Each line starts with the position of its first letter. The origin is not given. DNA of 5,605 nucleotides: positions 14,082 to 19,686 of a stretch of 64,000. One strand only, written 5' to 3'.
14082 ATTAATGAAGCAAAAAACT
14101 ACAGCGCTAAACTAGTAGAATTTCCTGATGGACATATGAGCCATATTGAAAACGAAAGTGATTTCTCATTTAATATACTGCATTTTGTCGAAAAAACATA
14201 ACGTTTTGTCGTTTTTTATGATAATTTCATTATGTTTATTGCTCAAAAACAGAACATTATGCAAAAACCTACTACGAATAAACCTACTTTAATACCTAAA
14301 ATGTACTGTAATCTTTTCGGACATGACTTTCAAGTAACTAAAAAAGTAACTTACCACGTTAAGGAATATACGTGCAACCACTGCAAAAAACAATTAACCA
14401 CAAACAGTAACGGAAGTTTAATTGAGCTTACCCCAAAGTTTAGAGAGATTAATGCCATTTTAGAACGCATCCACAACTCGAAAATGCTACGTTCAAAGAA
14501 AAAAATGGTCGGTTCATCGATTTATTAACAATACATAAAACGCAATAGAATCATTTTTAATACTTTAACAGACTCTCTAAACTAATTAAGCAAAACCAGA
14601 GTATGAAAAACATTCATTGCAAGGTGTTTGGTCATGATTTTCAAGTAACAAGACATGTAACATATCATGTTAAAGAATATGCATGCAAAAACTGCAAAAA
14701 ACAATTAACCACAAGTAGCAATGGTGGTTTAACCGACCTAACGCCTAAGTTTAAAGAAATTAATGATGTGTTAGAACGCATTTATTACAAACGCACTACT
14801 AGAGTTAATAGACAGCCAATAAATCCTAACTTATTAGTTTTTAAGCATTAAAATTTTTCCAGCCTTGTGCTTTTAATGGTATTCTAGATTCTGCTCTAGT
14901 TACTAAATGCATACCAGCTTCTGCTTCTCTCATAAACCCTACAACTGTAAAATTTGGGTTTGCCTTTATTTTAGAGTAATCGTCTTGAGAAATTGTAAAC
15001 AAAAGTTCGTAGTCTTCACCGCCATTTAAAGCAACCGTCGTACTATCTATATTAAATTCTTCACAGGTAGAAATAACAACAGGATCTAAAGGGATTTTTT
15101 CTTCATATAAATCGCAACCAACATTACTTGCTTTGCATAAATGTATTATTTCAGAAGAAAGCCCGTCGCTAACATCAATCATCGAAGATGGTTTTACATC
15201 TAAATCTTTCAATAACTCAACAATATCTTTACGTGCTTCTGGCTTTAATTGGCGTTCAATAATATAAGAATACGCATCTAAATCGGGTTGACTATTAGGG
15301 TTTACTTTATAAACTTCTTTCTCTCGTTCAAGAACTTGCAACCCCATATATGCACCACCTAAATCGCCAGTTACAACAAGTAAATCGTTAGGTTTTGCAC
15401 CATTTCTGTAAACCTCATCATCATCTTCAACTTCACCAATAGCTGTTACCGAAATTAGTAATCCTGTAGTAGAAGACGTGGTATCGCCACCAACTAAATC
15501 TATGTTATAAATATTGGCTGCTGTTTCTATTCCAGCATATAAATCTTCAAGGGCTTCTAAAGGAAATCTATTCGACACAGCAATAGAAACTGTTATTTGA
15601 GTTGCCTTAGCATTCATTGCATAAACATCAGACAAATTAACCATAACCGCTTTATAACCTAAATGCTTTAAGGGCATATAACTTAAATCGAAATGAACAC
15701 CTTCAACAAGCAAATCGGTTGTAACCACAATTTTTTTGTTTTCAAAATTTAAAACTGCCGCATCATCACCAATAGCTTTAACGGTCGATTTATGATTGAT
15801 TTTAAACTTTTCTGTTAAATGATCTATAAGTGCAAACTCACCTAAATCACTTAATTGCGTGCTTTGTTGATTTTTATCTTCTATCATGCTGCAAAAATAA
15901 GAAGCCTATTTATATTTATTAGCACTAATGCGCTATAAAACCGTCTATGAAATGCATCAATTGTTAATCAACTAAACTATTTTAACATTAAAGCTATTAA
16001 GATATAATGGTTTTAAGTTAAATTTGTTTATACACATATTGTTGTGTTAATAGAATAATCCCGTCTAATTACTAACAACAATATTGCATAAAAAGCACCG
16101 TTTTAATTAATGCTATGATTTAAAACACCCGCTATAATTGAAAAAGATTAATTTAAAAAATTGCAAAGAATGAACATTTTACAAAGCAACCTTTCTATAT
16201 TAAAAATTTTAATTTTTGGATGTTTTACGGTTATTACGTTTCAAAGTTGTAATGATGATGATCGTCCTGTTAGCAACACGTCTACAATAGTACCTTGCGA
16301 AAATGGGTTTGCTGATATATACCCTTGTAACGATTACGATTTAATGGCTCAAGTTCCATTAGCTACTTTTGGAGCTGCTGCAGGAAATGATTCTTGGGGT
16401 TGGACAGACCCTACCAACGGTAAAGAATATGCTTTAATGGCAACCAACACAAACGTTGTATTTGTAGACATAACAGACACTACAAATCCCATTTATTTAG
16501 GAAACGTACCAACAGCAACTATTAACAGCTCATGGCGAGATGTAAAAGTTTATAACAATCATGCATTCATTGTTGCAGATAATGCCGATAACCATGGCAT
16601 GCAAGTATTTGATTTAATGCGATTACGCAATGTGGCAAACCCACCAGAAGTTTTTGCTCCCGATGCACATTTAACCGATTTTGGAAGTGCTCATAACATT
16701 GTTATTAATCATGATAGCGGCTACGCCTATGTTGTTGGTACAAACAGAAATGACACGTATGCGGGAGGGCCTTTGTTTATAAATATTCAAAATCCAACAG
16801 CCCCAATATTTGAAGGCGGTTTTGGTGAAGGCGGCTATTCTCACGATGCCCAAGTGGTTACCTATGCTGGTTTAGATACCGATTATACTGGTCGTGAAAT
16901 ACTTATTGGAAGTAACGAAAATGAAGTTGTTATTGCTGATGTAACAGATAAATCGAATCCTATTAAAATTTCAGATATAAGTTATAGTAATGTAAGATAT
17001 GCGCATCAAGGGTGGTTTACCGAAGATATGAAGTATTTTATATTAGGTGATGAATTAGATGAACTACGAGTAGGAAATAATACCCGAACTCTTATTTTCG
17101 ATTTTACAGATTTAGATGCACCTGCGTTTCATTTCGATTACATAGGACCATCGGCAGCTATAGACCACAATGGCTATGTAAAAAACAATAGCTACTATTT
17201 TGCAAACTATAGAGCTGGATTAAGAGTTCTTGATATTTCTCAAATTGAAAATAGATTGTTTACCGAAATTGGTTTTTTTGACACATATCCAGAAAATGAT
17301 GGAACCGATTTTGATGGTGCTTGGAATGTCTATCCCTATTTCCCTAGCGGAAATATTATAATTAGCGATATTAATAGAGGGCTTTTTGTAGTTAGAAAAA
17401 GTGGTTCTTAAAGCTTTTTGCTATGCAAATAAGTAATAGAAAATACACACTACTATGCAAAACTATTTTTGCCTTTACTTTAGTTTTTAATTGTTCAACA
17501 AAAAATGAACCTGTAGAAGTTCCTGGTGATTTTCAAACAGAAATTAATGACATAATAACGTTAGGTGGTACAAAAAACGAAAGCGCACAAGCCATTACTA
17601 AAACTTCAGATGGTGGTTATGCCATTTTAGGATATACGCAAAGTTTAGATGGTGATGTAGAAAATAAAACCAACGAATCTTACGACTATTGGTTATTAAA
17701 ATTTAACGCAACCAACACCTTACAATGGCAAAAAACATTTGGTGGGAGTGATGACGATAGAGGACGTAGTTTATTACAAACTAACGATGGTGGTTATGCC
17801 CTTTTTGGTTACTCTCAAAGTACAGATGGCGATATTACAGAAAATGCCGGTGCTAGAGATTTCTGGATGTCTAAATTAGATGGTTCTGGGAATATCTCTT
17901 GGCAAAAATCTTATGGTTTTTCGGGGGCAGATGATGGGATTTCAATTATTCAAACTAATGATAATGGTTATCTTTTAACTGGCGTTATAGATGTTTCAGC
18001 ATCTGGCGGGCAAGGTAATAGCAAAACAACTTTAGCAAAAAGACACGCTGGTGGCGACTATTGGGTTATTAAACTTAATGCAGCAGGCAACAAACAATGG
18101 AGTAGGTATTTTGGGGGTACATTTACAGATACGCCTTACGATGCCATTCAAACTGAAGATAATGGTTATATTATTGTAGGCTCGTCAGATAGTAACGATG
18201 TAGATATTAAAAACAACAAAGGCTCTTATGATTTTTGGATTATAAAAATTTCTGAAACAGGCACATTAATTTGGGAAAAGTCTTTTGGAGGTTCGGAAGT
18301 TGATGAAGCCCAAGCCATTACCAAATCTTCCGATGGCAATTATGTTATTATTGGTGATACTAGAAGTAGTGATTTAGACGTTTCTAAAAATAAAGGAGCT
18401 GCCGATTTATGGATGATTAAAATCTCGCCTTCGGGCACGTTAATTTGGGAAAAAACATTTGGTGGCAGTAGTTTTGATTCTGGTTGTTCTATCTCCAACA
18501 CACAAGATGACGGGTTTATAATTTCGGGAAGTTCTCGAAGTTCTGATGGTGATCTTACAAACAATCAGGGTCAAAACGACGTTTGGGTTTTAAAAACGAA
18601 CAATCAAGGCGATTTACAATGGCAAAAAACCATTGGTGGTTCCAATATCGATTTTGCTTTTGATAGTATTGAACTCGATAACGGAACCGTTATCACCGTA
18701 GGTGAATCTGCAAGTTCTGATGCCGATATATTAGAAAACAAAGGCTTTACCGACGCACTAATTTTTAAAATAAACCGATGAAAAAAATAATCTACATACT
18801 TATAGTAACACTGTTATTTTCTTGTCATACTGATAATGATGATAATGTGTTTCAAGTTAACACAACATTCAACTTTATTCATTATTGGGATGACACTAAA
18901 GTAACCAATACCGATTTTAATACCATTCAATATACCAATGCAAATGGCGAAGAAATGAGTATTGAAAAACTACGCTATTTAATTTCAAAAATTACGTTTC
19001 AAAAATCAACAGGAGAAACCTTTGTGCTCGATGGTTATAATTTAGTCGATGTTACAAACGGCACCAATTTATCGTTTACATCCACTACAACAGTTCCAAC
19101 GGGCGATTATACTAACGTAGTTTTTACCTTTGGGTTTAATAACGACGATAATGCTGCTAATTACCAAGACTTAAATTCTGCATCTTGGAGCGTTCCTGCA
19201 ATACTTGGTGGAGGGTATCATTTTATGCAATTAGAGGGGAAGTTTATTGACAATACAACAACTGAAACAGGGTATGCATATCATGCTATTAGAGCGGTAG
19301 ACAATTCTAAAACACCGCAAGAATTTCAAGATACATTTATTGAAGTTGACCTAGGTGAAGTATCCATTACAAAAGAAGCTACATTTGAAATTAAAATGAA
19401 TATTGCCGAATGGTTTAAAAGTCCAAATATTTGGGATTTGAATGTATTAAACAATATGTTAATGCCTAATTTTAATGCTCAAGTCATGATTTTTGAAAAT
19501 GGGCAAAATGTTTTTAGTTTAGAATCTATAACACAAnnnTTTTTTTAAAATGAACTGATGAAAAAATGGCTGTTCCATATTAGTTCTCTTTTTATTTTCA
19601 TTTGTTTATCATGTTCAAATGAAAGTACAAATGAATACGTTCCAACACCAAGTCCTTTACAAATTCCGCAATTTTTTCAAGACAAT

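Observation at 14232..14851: Tandem paralogous small Cys/His zinc-ribbon-like genes.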

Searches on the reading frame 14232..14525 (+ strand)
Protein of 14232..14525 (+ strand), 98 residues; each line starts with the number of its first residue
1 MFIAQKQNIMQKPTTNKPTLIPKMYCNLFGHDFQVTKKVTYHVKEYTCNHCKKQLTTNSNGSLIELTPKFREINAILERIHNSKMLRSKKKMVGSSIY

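Call 3: search_protein_families(library=pfam, proteins=[window:14232-14525:+], max_evalue=10)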
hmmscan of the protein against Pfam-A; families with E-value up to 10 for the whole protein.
seq(98 aa): 5 families
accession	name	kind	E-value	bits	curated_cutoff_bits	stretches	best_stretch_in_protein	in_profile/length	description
PF07874.16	DUF1660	-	0.0011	19.9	21.4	1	23-56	2-31/63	Prophage protein (DUF1660)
PF04981.18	NMD3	-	0.03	14.3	24.9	1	30-69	116-154/243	NMD3 family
PF00412.28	LIM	-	0.035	14.8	22.9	1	37-59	18-40/58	LIM domain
PF25326.1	ARM_SRB8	-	0.059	13.3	27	1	5-87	19-103/193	SRB8 ARM-like domain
PF14599.11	zinc_ribbon_6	-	0.064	13.6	27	1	17-52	19-54/59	Zinc-ribbon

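Call 4: search_protein_families(library=ncbifam, proteins=[window:14232-14525:+], max_evalue=10)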
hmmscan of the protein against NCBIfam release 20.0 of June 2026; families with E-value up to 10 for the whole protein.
seq(98 aa): 2 families
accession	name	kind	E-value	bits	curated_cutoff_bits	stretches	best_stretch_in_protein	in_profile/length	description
NF041664.1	RNAP_arch_Epp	equivalog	0.041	13.8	50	1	43-77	10-45/57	transcription elongation factor subunit Spt4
TIGR00003.1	TIGR00003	subfamily_domain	0.096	12.9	62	1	38-55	1-18/66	copper ion binding protein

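Call 45: search_protein_families(library=phrogs, proteins=[window:14259-14525:+], max_evalue=1)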
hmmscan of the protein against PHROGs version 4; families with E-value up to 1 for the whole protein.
window:14259-14525:+ (89 aa): 6 families
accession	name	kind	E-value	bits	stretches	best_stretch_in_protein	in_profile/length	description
phrog_2670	-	unknown function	2e-05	25.6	1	14-49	2-36/66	-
phrog_8470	-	unknown function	0.04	13.7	1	14-60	85-133/567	-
phrog_13261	-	unknown function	0.15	12.9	1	25-45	18-38/60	-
phrog_672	-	unknown function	0.17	12.5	1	33-56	29-53/58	-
phrog_32767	-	unknown function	0.18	13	1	43-80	7-43/78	-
phrog_2810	-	head and packaging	0.23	10.6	1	5-60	873-929/952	virion structural protein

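Call 67: search_protein_families(library=padloc, proteins=[window:14259-14525:+], max_evalue=1)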
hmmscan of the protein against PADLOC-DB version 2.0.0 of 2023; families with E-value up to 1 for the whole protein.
window:14259-14525:+ (89 aa): 0 families

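Call 76: predict_structure(alignment_id=A2)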
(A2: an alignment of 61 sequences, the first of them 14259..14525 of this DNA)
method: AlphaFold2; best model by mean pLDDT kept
length: 89 residues; sequences in the alignment: 61
mean_pLDDT: 84.9   pTM: 0.65
mean pLDDT of the five models: 84.9, 84.8, 84.7, 83.9, 82.1
residues with pLDDT >= 90: 55; 70-90: 18; 50-70: 8; < 50: 8
segments of 3 or more residues with pLDDT < 50: 1-8
pLDDT, mean of each block of 10 residues (from residue 1): 46 75 94 94 93 94 96 94 78
secondary structure, 60 per line:
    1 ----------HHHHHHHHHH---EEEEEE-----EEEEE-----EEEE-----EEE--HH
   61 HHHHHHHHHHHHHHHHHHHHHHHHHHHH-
elements in order: H11-20 E24-29 E35-39 E45-48 E54-56 H59-88

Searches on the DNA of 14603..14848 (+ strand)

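Call 77: search_dna_similar(query=L065:1-8000:+, collection=phages, mode=distant, max_rows=10)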
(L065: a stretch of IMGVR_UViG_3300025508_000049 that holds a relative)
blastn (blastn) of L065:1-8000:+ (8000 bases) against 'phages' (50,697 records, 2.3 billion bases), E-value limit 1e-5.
Records with a match: 8; places in all: 8; records where one place covers at least 80% of the query: 0.
Best place of each record, by identity: 60-80% 8.
By first word of the organism name: Flavobacterium 4; Nonlabens 4.
By host as written in the record: Flavobacterium sp. LMO8 4; Persicivirga sp. IMCC12024 4.
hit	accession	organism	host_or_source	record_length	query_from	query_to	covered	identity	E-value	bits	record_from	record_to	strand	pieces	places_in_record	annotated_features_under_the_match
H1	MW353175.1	Flavobacterium phage vB_FspM_immuto_2-6A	Flavobacterium sp. LMO8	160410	5439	7432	21%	66.1%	2e-52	358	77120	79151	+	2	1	phosphohydrolase | hypothetical protein (x4)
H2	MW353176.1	Flavobacterium phage vB_FspM_immuto_3-5A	Flavobacterium sp. LMO8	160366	5439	7432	21%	66.1%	2e-52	358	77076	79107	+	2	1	phosphohydrolase | hypothetical protein (x4)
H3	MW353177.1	Flavobacterium phage vB_FspM_immuto_13-6C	Flavobacterium sp. LMO8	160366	5439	7432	21%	66.1%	2e-52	358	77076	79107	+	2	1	phosphohydrolase | hypothetical protein (x4)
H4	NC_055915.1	Flavobacterium phage vB_FspM_immuto_2-6A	Flavobacterium sp. LMO8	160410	5439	7432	21%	66.1%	2e-52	358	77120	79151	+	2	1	phosphohydrolase | hypothetical protein (x4)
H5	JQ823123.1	Nonlabens phage P12024L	Persicivirga sp. IMCC12024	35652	1056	1238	2%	71.7%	7e-14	88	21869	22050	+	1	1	hypothetical protein (x2)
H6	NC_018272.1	Nonlabens phage P12024L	Persicivirga sp. IMCC12024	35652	1056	1238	2%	71.7%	7e-14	88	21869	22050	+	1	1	hypothetical protein (x2)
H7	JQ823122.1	Nonlabens phage P12024S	Persicivirga sp. IMCC12024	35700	1068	1238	2%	70.2%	3e-11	80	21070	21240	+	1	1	hypothetical protein (x2)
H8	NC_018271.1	Nonlabens phage P12024S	Persicivirga sp. IMCC12024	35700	1068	1238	2%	70.2%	3e-11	80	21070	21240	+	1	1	hypothetical protein (x2)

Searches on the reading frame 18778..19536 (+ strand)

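Call 24: search_protein_families(library=pfam, proteins=[window:18778-19536:+], max_evalue=0.00001)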
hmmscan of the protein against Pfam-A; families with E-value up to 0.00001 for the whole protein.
window:18778-19536:+ (253 aa): 1 family
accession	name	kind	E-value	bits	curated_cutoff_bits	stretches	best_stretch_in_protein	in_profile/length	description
PF20243.3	MbnP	-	3.1e-28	99.4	27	1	29-218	4-181/189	MbnP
